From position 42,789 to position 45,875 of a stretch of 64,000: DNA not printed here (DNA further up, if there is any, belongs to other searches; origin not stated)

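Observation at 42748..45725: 928-aa lipoprotein combining Big_2 Ig-like domains, plant-receptor-type LRRs (LSGxIP) and an unclassified 46-aa repeat array, immediately downstream of tRNA-Asn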

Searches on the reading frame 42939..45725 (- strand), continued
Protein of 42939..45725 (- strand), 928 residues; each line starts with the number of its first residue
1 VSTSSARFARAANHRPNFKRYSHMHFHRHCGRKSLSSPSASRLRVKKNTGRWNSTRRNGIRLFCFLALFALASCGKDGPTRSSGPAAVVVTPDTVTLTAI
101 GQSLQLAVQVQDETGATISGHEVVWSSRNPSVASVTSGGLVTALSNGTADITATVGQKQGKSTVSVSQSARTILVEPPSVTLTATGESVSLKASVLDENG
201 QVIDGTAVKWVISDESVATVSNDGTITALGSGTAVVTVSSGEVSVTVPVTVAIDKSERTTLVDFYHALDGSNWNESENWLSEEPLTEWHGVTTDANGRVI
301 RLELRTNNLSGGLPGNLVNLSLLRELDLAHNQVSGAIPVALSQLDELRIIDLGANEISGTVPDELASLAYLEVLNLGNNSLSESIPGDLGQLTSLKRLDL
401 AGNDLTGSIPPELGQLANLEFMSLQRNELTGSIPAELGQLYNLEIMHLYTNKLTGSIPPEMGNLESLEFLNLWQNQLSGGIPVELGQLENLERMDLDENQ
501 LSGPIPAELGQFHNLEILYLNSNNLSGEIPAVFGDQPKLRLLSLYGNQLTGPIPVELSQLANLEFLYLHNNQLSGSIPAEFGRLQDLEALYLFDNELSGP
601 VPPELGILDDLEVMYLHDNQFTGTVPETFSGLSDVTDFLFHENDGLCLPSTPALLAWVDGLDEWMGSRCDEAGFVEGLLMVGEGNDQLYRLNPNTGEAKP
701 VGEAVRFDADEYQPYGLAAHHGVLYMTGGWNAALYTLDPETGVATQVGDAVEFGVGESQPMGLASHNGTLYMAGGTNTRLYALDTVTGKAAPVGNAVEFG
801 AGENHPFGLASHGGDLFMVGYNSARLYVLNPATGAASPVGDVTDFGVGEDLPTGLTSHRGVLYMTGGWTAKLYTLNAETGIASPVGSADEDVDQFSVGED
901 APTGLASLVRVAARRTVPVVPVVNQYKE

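Call 50: search_solved_structures(query=window:42942-45656:-, max_evalue=1e-10)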
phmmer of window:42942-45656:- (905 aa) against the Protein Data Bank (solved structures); distinct sequences matched with E-value up to 1e-10: 208 (the best 60 are shown).
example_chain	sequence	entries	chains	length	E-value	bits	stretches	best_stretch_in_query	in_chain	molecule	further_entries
6s6q_A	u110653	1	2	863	1.3e-144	486.8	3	262-619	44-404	LRR receptor-like serine/threonine-protein kinase GSO1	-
4mn8_A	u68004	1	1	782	1e-128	434.2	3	328-613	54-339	LRR receptor-like serine/threonine-protein kinase FLS2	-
5ixo_A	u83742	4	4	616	9e-124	417.9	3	351-613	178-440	Receptor-like protein kinase 5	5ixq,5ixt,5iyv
5hyx_B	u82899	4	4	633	3e-118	399.6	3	353-609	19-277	Probable LRR receptor-like serine/threonine-protein kinase At4g26540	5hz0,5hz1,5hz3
8weh_A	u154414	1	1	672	2.9e-113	383.1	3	367-580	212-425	MALE DISCOVERER 1-INTERACTING RECEPTOR-LIKE KINASE 2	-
5gr8_A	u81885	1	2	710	7.1e-113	381.8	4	371-541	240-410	Leucine-rich repeat receptor-like protein kinase PEPR1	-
8wef_A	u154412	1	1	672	8.2e-113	381.6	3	367-580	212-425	MALE DISCOVERER 1-INTERACTING RECEPTOR-LIKE KINASE 2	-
8wei_A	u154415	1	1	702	1.3e-112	380.9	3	367-580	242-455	MALE DISCOVERER 1-INTERACTING RECEPTOR-LIKE KINASE 2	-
8weg_A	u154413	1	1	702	1.3e-112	380.9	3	367-580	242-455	MALE DISCOVERER 1-INTERACTING RECEPTOR-LIKE KINASE 2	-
4mna_A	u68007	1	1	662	5.7e-108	365.6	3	328-561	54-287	LRR receptor-like serine/threonine-protein kinase FLS2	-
8yaa_A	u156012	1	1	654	6.9e-103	348.7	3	377-577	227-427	MDIS1-interacting receptor like kinase 2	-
8web_A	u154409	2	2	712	4.2e-102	346.2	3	380-577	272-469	MDIS1-interacting receptor like kinase 2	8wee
8wec_A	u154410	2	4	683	6.3e-102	345.6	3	377-577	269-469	MDIS1-interacting receptor like kinase 2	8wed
5iyx_A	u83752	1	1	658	4.7e-98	332.7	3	350-613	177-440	Receptor-like protein kinase 5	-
5xjo_A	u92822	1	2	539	7.1e-96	325.5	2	260-608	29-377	LRR receptor-like serine/threonine-protein kinase ERL1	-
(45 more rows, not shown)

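Call 74: predict_structure(alignment_id=A2)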
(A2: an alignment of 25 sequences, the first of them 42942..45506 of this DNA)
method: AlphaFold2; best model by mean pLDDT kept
length: 855 residues; sequences in the alignment: 25
mean_pLDDT: 82.4   pTM: 0.60
mean pLDDT of the five models: 82.4, 80.9, 80.9, 80.7, 78.0
residues with pLDDT >= 90: 476; 70-90: 187; 50-70: 108; < 50: 84
segments of 3 or more residues with pLDDT < 50: 1-9, 599-604, 609-612, 620-623, 630-633, 635-638, 681-684, 814-855
pLDDT, mean of each block of 10 residues (from residue 1): 39 87 87 91 86 92 93 91 92 86 90 87 85 90 91 88 92 89 85 95 89 93 91 97 94 98 97 98 98 98 98 98 99 98 98 98 98 98 98 98 98 96 98 94 97 97 96 98 97 98 97 97 97 96 95 93 92 86 90 69 48 52 51 48 70 68 69 67 56 82 72 77 56 68 73 78 71 54 64 59 68 42 28 32 29 29
secondary structure, 60 per line:
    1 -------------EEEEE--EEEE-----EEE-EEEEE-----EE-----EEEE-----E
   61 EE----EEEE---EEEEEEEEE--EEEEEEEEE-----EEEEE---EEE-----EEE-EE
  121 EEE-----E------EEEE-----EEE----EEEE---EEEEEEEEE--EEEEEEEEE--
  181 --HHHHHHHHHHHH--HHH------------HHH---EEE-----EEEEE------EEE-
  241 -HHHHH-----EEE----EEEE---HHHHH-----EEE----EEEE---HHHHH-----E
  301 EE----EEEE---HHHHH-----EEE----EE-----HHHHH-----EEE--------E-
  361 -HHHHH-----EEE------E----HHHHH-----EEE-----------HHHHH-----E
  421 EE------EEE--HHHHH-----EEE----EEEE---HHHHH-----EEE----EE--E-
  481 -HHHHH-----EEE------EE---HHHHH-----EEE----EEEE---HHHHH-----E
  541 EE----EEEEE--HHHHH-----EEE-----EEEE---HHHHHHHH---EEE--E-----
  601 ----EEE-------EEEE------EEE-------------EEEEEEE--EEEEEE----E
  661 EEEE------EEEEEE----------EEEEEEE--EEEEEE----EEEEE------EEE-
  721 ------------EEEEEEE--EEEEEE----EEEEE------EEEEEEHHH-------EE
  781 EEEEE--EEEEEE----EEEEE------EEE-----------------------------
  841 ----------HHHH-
elements in order (helices of 4 or more, strands of 3 or more residues): E14-18 E21-24 E30-32 E34-38 E51-54 E60-62 E67-70 E74-82 E85-93 E99-103 E107-109 E115-117 E119-123 E136-139 E145-147 E152-155 E159-167 E170-178 H183-194 E218-220 E226-230 E237-239 H242-246 E252-254 E259-262 H266-270 E276-278 E283-286 H290-294 E300-302 E307-310 H314-318 E324-326 H338-342 E348-350 H362-366 E372-374 H386-390 E396-398 H410-414 E420-422 E429-431 H434-438 E444-446 E451-454 H458-462 E468-470 H482-486 E492-494 H506-510 E516-518 E523-526 H530-534 E540-542 E547-551 H554-558 E564-566 E572-575 H579-586 E590-592 E605-607 E615-618 E625-627 E641-647 E650-655 E660-664 E671-676 E687-693 E696-701 E706-710 E717-719 E733-739 E742-747 E752-756 E763-768 E779-785 E788-793 E798-802 E809-811 H851-854
